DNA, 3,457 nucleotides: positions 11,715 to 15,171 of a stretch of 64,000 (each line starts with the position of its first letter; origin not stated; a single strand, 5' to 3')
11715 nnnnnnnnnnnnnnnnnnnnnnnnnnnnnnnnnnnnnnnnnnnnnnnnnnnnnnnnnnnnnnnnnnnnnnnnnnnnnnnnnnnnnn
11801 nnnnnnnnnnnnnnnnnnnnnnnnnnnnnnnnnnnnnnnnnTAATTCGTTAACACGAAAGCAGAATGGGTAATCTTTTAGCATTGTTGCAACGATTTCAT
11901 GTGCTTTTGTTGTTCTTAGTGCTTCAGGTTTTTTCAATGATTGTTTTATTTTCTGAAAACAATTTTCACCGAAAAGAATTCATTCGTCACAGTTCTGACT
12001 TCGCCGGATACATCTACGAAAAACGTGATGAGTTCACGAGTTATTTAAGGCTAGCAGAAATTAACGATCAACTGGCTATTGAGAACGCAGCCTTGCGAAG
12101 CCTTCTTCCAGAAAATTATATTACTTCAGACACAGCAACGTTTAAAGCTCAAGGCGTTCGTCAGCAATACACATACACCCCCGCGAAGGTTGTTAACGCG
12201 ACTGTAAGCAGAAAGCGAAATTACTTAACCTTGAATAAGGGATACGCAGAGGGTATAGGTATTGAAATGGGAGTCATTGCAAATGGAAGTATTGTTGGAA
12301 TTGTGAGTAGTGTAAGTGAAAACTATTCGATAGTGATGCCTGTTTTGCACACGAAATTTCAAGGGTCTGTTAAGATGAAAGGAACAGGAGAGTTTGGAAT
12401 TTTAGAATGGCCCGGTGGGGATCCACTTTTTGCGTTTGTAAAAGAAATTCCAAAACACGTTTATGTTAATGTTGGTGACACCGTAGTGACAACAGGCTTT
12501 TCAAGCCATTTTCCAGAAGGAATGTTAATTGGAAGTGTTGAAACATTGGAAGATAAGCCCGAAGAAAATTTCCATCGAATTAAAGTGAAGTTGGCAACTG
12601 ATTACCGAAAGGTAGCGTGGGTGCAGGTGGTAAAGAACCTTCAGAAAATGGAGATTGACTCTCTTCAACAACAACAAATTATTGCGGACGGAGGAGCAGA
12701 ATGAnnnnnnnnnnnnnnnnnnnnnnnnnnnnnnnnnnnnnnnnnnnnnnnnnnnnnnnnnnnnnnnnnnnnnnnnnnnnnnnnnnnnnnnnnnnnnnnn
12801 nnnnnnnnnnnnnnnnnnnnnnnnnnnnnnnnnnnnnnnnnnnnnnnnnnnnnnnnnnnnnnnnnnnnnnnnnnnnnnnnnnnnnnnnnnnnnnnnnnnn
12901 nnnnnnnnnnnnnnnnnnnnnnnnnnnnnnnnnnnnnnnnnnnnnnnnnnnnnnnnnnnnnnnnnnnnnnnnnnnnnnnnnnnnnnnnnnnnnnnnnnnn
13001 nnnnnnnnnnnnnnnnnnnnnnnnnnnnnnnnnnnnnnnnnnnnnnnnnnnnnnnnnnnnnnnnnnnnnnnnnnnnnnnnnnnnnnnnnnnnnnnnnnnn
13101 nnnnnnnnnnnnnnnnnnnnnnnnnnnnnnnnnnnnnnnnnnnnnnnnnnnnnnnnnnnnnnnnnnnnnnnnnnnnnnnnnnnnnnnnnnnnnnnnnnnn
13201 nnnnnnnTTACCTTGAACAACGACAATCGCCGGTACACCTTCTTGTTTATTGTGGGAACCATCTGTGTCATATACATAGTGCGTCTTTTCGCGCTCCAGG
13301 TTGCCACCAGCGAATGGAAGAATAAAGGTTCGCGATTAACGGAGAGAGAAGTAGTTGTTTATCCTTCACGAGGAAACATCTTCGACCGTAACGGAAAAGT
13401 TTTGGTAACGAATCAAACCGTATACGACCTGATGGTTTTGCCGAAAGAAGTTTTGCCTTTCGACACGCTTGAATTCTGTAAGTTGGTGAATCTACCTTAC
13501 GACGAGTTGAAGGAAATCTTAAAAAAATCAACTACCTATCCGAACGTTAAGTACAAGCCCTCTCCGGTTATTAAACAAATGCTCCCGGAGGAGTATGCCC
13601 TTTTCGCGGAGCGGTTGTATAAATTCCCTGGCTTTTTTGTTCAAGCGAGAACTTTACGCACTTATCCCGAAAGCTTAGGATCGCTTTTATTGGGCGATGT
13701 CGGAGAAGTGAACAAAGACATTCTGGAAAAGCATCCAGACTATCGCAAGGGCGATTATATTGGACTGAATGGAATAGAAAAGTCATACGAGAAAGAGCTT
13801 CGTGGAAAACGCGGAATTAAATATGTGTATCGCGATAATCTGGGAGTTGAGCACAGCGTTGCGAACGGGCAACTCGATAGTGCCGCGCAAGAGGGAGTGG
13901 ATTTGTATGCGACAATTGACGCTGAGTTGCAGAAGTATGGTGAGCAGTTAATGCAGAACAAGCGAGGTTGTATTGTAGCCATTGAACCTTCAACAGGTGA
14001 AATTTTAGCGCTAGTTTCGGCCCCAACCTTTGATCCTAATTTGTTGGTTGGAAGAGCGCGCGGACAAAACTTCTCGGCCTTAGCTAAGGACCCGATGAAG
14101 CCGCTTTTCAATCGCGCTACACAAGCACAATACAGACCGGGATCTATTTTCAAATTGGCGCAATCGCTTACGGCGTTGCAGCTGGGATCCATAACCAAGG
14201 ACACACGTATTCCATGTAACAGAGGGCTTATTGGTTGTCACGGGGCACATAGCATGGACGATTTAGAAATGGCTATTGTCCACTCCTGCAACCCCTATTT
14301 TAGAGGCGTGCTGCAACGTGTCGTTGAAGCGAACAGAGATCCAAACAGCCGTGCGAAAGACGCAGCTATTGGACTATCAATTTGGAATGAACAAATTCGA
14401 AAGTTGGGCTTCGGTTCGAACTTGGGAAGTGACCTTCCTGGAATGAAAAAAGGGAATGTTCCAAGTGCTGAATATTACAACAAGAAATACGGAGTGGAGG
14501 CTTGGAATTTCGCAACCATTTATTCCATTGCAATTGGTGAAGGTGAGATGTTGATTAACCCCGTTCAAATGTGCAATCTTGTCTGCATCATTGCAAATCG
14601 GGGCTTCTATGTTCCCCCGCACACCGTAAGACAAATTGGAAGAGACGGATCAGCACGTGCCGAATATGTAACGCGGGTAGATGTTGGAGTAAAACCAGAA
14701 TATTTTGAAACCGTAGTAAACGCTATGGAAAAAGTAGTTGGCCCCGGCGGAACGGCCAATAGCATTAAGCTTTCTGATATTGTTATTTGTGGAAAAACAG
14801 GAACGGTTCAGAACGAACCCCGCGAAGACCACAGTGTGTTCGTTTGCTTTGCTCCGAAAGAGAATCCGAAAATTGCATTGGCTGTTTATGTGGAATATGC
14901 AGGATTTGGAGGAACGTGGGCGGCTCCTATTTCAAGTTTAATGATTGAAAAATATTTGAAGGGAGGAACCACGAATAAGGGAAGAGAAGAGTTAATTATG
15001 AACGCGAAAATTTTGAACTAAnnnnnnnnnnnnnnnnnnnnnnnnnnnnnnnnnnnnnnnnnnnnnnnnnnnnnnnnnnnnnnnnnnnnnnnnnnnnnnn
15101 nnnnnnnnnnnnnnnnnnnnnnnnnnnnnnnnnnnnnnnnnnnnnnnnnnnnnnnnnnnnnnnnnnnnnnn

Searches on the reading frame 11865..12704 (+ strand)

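Call 76: search_protein_families(library=pfam, proteins=[window:11865-12704:+], max_evalue=0.0001)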
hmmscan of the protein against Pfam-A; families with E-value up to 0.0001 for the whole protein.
window:11865-12704:+ (279 aa): 1 family
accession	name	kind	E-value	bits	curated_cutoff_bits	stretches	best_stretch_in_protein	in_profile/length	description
PF04085.20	MreC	-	1.1e-35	123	28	1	109-257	1-147/147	Rod shape-determining protein MreC, barrel core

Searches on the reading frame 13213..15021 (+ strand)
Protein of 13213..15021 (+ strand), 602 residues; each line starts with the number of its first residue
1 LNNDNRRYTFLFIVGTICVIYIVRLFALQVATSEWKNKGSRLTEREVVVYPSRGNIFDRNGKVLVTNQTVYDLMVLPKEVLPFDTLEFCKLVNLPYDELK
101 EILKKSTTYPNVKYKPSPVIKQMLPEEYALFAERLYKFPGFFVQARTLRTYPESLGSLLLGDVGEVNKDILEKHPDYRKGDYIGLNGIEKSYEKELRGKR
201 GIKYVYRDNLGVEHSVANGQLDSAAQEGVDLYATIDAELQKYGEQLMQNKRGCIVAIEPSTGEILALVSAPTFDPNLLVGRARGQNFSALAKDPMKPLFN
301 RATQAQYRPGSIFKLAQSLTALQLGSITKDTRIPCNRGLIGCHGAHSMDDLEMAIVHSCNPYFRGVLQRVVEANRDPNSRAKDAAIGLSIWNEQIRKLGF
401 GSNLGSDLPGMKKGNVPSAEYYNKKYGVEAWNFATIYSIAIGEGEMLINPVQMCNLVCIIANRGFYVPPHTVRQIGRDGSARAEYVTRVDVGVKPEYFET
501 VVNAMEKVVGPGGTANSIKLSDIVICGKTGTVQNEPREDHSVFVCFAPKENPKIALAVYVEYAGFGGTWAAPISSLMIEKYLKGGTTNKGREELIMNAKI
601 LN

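Call 76: search_protein_families(library=pfam, proteins=[window:13213-15021:+], max_evalue=0.0001)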
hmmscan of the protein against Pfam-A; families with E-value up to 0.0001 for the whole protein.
window:13213-15021:+ (602 aa): 2 families
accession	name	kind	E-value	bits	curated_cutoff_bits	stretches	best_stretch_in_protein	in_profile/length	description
PF00905.27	Transpeptidase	-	3.9e-47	161.3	22.1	1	252-574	1-294/299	Penicillin binding protein transpeptidase domain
PF03717.20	PBP_dimer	-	1.2e-37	130.5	24.4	1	50-212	3-174/180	Penicillin-binding Protein dimerisation domain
